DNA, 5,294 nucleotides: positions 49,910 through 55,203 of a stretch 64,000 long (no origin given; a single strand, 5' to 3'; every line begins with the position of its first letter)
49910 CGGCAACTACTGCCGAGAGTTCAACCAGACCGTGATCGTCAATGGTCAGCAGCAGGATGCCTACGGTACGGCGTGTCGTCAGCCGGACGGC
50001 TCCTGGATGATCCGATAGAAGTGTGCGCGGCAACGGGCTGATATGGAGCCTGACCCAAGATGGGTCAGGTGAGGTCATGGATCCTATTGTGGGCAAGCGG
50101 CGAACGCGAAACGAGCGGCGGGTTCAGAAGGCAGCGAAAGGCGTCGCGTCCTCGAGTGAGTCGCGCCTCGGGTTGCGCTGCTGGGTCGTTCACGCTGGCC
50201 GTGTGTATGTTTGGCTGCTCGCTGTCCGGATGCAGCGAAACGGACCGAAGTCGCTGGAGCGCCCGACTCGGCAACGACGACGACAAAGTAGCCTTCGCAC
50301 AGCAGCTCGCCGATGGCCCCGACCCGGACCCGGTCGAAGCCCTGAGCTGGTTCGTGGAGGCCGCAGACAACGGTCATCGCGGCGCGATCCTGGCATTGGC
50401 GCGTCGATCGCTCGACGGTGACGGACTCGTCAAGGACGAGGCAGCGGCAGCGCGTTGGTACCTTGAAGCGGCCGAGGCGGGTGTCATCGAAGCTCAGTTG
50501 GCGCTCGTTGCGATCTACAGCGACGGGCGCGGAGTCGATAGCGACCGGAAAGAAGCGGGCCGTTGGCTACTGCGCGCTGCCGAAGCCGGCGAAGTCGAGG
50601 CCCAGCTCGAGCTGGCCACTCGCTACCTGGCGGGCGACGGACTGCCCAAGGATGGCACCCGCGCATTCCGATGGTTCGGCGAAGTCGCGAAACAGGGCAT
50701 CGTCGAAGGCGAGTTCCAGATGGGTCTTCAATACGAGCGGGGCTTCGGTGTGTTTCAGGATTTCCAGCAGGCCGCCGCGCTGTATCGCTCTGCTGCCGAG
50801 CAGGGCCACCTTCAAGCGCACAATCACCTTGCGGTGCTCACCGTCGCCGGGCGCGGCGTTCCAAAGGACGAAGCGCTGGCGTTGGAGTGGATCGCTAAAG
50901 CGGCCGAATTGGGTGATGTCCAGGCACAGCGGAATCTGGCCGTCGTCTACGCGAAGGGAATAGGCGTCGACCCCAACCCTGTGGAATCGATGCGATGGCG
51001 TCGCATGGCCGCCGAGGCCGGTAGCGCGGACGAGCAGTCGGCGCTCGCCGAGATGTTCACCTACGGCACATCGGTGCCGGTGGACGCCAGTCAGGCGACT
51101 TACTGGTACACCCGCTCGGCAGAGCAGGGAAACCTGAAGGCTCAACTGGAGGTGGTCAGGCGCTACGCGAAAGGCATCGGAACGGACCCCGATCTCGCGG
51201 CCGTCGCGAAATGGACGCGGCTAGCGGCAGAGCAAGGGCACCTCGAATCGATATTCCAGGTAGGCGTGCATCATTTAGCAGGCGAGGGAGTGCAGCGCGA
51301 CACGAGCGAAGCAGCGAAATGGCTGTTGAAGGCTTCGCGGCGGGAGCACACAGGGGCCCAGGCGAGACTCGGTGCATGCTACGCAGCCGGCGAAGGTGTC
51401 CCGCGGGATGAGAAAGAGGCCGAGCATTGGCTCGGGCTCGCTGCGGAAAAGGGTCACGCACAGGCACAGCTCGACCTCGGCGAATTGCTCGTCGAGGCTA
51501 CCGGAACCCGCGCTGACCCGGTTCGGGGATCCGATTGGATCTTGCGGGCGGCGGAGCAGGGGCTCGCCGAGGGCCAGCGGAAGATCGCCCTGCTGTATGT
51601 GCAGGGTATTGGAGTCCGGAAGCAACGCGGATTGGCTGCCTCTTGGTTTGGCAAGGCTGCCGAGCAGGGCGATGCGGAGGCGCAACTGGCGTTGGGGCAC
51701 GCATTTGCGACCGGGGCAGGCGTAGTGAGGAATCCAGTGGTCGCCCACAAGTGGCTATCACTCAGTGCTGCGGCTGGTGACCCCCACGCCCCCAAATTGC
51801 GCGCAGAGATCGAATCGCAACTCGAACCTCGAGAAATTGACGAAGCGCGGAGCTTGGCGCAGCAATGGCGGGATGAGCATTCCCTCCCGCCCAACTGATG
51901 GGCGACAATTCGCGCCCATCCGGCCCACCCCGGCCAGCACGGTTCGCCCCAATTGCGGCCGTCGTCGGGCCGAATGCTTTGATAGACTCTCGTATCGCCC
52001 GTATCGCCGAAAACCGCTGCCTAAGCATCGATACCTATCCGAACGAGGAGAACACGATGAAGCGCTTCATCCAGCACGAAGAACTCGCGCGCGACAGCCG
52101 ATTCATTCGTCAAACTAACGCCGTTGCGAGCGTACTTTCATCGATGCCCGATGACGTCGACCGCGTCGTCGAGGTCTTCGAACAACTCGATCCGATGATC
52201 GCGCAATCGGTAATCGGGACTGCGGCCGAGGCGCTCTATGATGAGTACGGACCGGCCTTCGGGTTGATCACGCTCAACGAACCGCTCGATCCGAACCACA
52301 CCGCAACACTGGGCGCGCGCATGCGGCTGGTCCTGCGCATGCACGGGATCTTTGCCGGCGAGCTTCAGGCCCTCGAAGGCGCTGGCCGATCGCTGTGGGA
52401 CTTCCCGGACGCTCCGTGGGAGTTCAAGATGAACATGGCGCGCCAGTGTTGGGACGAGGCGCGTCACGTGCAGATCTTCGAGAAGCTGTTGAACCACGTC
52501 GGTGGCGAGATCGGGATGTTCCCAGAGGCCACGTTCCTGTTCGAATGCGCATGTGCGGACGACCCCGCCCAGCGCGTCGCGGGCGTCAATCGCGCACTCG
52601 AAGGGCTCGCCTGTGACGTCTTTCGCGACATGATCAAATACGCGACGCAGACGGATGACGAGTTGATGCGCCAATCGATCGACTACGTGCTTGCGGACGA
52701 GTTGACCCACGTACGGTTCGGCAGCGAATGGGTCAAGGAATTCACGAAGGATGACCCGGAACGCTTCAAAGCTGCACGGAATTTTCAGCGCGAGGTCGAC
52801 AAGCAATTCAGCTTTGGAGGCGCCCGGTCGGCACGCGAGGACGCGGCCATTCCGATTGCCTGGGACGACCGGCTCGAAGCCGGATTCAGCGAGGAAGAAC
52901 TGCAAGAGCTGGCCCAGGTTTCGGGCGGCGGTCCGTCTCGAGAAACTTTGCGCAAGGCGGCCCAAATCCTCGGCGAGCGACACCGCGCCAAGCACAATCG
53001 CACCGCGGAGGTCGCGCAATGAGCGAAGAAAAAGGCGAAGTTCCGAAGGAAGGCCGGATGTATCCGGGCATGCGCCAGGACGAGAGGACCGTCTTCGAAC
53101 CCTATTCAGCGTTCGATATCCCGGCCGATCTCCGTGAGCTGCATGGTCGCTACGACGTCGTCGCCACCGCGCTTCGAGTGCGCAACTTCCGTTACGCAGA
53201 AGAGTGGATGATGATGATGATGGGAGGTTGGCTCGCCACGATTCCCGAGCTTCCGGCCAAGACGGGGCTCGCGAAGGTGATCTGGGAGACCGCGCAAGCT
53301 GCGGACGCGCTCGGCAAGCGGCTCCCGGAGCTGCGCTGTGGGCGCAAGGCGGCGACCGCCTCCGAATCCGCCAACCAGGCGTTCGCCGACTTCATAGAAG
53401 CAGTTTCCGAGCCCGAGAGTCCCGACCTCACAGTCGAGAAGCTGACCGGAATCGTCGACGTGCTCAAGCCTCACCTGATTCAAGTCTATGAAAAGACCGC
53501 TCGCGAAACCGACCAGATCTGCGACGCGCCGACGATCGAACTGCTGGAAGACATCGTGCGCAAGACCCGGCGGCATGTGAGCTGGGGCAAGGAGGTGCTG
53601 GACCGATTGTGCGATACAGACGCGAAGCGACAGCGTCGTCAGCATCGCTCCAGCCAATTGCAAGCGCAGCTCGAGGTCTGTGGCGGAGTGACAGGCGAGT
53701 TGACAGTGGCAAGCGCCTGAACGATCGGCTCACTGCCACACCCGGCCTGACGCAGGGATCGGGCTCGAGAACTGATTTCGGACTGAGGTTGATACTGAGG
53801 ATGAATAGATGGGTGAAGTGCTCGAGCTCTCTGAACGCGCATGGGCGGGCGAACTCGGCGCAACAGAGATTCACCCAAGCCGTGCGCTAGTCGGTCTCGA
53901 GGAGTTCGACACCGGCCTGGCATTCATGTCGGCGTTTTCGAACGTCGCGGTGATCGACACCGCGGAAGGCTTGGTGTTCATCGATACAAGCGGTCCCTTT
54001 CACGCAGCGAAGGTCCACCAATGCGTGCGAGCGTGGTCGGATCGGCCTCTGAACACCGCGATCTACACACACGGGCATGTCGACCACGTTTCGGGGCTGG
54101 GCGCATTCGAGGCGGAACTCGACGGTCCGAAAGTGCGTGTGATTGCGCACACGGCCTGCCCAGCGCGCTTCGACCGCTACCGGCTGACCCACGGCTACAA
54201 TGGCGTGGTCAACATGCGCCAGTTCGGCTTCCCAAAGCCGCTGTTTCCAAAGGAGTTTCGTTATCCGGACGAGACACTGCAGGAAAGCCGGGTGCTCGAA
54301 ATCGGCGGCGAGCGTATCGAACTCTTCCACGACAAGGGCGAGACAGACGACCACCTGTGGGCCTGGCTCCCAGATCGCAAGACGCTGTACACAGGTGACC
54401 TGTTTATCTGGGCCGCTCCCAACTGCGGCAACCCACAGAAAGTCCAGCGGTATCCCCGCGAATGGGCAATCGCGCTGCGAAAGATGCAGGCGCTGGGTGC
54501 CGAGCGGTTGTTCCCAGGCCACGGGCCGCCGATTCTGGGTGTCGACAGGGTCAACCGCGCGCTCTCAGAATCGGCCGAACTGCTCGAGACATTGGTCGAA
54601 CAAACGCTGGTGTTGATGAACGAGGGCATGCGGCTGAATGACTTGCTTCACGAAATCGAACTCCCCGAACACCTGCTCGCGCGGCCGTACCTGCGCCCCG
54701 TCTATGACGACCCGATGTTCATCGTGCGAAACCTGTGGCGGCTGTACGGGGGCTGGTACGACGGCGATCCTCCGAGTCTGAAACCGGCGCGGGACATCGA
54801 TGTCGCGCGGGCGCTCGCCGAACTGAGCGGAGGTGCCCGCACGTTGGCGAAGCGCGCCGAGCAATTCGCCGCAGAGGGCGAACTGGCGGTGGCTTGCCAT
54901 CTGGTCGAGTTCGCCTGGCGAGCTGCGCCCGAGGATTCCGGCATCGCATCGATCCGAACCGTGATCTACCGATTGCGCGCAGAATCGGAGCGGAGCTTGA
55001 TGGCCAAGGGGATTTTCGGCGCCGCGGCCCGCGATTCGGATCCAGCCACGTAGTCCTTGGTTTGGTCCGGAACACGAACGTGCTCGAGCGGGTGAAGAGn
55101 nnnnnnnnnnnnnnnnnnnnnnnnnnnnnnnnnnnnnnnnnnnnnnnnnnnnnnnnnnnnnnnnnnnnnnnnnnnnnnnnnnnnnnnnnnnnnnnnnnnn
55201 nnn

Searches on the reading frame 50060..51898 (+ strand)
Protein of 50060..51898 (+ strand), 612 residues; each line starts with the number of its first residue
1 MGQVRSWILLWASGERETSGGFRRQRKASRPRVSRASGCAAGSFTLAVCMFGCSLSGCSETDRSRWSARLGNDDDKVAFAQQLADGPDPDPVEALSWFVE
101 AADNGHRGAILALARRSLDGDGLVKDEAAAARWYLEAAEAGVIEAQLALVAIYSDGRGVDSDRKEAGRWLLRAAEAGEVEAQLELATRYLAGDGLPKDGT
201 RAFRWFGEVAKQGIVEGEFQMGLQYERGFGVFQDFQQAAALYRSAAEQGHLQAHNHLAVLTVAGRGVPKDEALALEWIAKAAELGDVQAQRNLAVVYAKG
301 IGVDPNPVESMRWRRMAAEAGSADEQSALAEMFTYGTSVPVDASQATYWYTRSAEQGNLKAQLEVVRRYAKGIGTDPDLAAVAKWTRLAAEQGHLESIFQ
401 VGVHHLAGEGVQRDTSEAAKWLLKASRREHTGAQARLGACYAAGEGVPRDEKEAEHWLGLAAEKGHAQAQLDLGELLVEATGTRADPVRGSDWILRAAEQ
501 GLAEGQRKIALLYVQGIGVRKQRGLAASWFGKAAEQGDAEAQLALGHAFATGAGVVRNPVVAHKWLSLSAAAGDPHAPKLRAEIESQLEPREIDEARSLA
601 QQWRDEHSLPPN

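Call 24: search_protein_families(library=pfam, proteins=[window:50060-51898:+], max_evalue=0.00001)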
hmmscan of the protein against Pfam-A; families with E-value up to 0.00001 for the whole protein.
window:50060-51898:+ (612 aa): 1 family
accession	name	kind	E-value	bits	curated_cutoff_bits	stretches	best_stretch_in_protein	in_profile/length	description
PF08238.18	Sel1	-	3e-88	287.6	30.7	2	433-466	3-36/36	Sel1 repeat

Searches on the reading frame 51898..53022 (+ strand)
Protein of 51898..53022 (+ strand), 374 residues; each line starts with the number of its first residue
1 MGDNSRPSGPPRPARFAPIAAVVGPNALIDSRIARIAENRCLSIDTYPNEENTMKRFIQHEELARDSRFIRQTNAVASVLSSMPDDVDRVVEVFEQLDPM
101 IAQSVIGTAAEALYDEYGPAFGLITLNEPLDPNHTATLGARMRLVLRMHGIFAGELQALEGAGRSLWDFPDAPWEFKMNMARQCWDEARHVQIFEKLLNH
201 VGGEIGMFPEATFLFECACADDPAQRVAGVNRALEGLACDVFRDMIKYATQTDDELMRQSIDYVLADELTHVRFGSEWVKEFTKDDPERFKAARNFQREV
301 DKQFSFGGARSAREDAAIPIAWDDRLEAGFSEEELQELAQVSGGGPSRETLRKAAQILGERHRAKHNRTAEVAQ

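Call 24: search_protein_families(library=pfam, proteins=[window:51898-53022:+], max_evalue=0.00001)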
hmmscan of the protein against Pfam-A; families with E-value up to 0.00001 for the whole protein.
window:51898-53022:+ (374 aa): 1 family
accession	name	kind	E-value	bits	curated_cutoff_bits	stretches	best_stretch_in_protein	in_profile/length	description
PF04305.20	DUF455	-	4e-25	89.3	34.3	1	137-336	56-247/247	Protein of unknown function (DUF455)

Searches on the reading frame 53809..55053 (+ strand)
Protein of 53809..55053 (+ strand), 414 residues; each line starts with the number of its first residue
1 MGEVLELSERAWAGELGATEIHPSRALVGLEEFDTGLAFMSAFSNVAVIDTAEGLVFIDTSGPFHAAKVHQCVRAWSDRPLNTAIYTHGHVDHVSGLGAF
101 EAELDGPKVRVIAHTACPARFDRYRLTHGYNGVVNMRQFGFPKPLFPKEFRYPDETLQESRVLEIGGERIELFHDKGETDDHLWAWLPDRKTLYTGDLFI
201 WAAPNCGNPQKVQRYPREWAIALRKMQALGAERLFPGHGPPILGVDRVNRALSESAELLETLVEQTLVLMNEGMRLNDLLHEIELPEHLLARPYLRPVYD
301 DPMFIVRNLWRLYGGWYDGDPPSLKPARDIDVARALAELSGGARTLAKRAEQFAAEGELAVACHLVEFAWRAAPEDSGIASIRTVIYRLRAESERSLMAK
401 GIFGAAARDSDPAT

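Call 25: search_protein_families(library=pfam, proteins=[window:53809-55053:+], max_evalue=0.00001)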
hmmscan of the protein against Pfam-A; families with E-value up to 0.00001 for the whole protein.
window:53809-55053:+ (414 aa): 2 families
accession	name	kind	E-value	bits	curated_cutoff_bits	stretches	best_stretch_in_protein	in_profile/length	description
PF14863.12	Alkyl_sulf_dimr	-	2.7e-25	89.8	26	1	277-409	3-135/139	Alkyl sulfatase dimerisation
PF00753.33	Lactamase_B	-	3.8e-18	66.6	22.7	1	43-238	5-196/196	Metallo-beta-lactamase superfamily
